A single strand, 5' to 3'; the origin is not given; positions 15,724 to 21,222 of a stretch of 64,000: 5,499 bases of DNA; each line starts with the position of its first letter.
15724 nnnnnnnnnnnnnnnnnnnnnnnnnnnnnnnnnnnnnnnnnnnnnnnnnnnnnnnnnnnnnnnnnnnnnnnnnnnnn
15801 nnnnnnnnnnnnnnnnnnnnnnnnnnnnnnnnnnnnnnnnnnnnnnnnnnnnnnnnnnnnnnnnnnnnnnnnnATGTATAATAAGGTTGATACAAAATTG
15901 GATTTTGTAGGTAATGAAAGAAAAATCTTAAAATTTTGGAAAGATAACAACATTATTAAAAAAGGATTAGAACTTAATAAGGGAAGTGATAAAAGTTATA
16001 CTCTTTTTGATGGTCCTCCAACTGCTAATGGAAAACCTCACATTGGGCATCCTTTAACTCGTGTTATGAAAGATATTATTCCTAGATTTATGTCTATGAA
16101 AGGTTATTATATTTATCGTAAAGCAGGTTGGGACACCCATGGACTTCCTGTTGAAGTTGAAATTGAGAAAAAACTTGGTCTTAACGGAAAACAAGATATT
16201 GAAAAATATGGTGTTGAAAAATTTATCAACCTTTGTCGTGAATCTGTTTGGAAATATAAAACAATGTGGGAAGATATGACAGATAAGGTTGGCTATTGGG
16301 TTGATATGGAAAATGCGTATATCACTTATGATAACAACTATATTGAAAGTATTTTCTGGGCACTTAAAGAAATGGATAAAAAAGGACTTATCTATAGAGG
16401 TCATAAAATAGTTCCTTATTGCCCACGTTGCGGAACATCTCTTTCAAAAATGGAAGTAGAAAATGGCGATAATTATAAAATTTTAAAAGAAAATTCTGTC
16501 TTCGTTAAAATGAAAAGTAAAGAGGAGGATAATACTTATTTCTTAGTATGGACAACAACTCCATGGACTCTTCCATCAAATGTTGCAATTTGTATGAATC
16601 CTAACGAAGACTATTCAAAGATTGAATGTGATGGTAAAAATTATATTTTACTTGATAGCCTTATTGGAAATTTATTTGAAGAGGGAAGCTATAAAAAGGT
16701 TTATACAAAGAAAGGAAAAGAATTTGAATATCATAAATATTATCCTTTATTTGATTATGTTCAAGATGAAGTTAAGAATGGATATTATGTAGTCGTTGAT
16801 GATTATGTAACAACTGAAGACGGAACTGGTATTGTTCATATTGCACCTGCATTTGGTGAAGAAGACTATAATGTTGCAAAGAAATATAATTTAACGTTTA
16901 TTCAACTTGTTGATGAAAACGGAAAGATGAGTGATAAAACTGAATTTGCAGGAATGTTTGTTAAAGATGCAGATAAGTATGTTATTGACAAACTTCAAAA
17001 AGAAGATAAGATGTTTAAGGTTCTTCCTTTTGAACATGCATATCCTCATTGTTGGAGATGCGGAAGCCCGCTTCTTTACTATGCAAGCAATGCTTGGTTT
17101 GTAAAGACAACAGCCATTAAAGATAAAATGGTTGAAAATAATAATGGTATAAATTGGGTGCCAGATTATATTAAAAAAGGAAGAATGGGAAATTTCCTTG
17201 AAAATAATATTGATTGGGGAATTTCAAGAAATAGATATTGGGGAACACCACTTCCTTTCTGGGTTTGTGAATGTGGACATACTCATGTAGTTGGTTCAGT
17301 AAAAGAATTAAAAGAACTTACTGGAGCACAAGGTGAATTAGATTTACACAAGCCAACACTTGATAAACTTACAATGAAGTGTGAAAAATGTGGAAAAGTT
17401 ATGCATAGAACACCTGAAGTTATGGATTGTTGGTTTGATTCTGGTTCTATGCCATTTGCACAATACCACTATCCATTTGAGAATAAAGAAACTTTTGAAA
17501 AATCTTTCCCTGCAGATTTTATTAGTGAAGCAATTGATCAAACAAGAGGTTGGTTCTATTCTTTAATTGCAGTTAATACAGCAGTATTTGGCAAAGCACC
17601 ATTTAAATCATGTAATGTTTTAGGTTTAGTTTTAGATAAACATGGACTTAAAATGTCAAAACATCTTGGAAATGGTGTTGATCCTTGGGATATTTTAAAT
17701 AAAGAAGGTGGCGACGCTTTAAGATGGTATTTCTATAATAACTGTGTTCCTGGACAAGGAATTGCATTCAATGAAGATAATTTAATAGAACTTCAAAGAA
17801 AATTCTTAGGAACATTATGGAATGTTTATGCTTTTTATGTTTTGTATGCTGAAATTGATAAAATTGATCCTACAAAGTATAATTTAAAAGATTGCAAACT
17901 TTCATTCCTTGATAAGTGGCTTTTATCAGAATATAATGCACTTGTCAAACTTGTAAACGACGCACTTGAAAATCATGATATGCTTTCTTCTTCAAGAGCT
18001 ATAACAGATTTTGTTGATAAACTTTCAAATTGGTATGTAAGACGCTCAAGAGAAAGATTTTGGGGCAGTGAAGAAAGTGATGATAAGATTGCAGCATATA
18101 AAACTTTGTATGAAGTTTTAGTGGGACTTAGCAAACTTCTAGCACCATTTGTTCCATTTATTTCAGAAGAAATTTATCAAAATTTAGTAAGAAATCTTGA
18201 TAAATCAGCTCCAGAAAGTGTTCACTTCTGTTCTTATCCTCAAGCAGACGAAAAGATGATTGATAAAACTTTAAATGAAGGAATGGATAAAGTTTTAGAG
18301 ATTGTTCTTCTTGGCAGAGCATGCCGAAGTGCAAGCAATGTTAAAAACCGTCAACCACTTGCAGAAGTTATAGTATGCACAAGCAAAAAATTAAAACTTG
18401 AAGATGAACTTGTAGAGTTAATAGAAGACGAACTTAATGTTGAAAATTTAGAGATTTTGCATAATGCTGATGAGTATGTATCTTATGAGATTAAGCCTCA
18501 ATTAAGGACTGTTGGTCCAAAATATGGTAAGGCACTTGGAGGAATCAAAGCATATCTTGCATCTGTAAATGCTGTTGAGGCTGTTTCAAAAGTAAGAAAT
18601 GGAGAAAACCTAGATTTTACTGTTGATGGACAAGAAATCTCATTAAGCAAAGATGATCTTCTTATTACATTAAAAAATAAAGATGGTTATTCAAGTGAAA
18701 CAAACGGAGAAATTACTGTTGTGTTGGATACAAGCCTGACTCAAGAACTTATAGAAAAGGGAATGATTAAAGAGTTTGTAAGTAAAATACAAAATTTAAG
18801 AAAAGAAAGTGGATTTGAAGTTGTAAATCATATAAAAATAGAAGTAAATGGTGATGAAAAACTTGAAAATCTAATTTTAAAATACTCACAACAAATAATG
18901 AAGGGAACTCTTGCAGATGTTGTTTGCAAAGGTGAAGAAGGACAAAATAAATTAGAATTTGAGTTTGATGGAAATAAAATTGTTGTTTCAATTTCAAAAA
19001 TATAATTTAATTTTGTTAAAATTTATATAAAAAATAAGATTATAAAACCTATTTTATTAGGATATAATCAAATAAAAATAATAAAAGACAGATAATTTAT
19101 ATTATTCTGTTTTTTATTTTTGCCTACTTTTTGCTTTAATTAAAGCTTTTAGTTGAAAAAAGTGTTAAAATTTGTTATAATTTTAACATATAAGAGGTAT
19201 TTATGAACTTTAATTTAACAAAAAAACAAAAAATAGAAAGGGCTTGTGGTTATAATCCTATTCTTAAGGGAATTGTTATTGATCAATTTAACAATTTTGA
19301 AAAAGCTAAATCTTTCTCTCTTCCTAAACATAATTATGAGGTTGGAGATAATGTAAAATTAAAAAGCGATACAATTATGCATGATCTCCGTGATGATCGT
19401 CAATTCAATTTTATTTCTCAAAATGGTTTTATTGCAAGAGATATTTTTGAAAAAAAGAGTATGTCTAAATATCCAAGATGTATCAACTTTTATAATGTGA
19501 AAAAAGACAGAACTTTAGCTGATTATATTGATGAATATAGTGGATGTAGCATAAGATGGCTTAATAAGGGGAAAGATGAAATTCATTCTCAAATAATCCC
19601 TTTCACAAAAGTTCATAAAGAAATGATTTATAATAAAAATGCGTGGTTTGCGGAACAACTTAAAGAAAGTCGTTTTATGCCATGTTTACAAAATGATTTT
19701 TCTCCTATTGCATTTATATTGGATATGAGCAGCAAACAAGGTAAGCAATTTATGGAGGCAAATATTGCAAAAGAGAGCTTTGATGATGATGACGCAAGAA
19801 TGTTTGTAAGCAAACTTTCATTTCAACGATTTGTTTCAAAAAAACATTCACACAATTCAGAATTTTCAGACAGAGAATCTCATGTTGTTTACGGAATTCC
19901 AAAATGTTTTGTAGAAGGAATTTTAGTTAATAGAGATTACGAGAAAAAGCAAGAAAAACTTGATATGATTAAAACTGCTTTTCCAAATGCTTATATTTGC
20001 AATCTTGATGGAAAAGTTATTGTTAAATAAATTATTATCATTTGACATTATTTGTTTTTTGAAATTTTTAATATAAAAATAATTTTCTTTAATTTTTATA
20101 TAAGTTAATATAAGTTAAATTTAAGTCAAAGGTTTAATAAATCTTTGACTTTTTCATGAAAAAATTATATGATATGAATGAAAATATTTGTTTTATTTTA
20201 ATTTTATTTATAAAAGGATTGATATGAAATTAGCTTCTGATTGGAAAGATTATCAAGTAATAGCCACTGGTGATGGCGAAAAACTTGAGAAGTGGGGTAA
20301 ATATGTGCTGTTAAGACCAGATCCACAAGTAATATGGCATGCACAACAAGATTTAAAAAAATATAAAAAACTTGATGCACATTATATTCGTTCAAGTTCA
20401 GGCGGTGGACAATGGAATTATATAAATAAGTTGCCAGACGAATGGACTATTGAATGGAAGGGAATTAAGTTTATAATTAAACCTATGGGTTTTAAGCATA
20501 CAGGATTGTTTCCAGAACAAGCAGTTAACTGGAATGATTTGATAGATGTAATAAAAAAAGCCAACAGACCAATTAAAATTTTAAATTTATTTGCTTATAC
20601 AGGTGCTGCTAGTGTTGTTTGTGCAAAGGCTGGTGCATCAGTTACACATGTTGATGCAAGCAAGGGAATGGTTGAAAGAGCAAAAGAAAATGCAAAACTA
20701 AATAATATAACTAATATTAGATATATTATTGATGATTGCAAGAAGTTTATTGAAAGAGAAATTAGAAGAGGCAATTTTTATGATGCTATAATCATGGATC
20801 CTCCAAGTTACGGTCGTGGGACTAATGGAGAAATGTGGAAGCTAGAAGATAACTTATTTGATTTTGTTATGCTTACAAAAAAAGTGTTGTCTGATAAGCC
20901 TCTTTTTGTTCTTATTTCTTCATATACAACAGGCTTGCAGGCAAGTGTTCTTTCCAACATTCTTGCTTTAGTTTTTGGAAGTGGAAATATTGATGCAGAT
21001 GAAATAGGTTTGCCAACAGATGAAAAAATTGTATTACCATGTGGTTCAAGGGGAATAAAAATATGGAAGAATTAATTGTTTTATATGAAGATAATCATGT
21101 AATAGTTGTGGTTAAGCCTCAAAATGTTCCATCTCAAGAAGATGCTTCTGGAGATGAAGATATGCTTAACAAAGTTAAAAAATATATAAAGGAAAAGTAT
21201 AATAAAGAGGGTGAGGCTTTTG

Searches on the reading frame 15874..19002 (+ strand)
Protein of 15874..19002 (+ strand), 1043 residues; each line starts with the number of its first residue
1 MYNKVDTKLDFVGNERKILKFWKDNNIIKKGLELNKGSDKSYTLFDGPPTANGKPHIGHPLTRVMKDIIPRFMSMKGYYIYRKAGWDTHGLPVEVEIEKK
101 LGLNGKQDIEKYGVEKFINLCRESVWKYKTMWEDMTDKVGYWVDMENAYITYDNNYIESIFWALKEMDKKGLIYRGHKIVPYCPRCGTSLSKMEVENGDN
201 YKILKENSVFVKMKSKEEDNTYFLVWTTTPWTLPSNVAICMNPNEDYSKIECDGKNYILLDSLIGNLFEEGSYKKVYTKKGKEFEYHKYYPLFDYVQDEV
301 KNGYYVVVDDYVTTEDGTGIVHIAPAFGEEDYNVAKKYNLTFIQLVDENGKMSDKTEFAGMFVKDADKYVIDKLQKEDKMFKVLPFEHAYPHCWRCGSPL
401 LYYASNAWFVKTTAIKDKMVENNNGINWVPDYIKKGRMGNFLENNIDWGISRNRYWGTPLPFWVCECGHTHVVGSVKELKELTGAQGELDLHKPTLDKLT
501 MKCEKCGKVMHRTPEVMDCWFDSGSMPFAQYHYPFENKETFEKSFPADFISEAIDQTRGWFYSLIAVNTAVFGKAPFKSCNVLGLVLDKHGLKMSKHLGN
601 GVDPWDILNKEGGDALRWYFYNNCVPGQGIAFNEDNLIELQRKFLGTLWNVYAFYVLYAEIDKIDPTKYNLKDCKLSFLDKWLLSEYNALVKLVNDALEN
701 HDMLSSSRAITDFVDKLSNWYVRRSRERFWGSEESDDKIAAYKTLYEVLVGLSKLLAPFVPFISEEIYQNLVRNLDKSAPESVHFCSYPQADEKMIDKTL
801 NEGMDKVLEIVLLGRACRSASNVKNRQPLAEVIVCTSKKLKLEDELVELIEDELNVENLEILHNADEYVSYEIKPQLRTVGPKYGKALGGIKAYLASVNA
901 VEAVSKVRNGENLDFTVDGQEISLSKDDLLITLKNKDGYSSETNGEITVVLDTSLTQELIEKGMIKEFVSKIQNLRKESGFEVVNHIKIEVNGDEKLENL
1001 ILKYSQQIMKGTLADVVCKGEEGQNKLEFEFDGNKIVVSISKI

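Call 95: search_protein_families(library=ncbifam, proteins=[window:15874-19002:+], max_evalue=1e-10)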
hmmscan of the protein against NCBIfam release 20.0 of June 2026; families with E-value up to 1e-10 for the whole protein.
window:15874-19002:+ (1043 aa): 15 families
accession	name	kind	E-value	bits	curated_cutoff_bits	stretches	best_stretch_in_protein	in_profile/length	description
NF000257.1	MupA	exception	6.4e-290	964.4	1900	1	13-997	7-980/1024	mupirocin-resistant isoleucine--tRNA ligase MupA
TIGR00392.1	ileS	equivalog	1.6e-286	953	621.4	1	5-841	2-856/861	isoleucine--tRNA ligase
NF000258.1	MupB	exception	6.6e-283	941.2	1900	1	14-1010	8-997/1033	mupirocin-resistant isoleucine--tRNA ligase MupB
TIGR00422.1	valS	equivalog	5.8e-151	504.3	612.1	2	306-880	256-807/863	valine--tRNA ligase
NF009687.0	PRK13208.1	equivalog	6.3e-139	464.5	738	2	306-869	255-796/801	valine--tRNA ligase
NF004349.1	PRK05729.1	equivalog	3.6e-126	422.5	704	2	306-867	250-775/860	valine--tRNA ligase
NF040702.1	ileS_w_GNAT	exception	8.4e-101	338.2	1999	2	305-772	494-957/1100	isoleucine--tRNA ligase, N-acetyltransferase domain-containing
NF011492.0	PRK14900.1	equivalog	1.3e-81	274.9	1783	2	311-844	271-778/1044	valine--tRNA ligase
NF000540.1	alt_ValS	exception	3.4e-68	230.4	900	2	352-840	331-806/827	valine--tRNA ligase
NF008957.0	PRK12300.1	subfamily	1.5e-52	178.8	677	2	11-338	6-328/946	leucine--tRNA ligase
TIGR00395.1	leuS_arch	equivalog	9.8e-49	166.1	648.5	2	15-335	4-319/938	leucine--tRNA ligase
TIGR00396.1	leuS_bact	equivalog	1.2e-40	139.4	548.4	2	15-198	7-172/843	leucine--tRNA ligase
TIGR00398.1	metG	equivalog_domain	1.4e-28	100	336.35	1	585-776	320-506/530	methionine--tRNA ligase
NF008900.0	PRK12267.1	equivalog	5.1e-20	71.5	598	0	515-782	223-487/648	methionine--tRNA ligase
NF001100.0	PRK00133.1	equivalog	2.3e-17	62.8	587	0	49-112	14-76/676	methionine--tRNA ligase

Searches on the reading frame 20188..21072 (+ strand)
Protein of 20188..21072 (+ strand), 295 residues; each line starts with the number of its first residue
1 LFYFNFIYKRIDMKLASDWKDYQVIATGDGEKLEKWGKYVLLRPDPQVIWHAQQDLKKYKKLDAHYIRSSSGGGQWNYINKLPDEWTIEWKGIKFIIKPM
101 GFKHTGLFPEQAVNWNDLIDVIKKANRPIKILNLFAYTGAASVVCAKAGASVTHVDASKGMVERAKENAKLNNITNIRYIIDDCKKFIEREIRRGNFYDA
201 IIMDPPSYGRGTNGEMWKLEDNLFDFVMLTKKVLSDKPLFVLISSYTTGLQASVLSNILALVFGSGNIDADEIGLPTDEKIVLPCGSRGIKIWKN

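Call 19: search_protein_families(library=pfam, proteins=[window:20188-21072:+], max_evalue=0.001)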
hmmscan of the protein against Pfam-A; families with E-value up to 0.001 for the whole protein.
window:20188-21072:+ (295 aa): 7 families
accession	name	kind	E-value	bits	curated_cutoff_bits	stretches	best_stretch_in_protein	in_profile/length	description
PF10672.15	Methyltrans_SAM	-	3.3e-13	50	27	1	79-212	79-210/286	S-adenosylmethionine-dependent methyltransferase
PF13649.12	Methyltransf_25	-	2.1e-06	28.8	27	1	132-188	2-59/97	Methyltransferase domain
PF03602.21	Cons_hypoth95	-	1.1e-05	25.6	24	1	119-208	33-123/182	Conserved hypothetical protein 95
PF08241.18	Methyltransf_11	-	8.3e-05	23.6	21.2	0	138-186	7-53/95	Methyltransferase domain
PF02475.24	TRM5-TYW2_MTfase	-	0.00031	21.2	28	1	121-205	30-112/164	TRM5/TYW2 methyltransferase domain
PF13847.12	Methyltransf_31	-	0.00036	20.7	27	1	130-203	6-80/145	Methyltransferase domain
PF05175.20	MTS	-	0.00039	20.6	23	1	120-206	25-107/170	Methyltransferase small domain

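Call 95: search_protein_families(library=ncbifam, proteins=[window:20188-21072:+], max_evalue=1e-10)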
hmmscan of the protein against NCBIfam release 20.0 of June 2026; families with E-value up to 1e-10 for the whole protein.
window:20188-21072:+ (295 aa): 4 families
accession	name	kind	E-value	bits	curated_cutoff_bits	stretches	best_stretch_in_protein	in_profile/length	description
NF008748.0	PRK11783.1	equivalog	9e-20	70.4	466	1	70-212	488-626/704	bifunctional 23S rRNA (guanine(2069)-N(7))-methyltransferase RlmK/23S rRNA (guanine(2445)-N(2))-methyltransferase RlmL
NF053718.1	23SC1962Mtase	equivalog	2.8e-16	59.3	575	1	81-211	169-294/383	23S rRNA (cytosine(1962)-C(5))-methyltransferase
NF011707.0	PRK15128.1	equivalog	6.1e-12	45.1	712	1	83-254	180-347/396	23S rRNA (cytosine(1962)-C(5))-methyltransferase RlmI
TIGR00479.1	rumA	equivalog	1.5e-11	43.9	183.55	1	130-209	296-375/432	23S rRNA (uracil(1939)-C(5))-methyltransferase RlmD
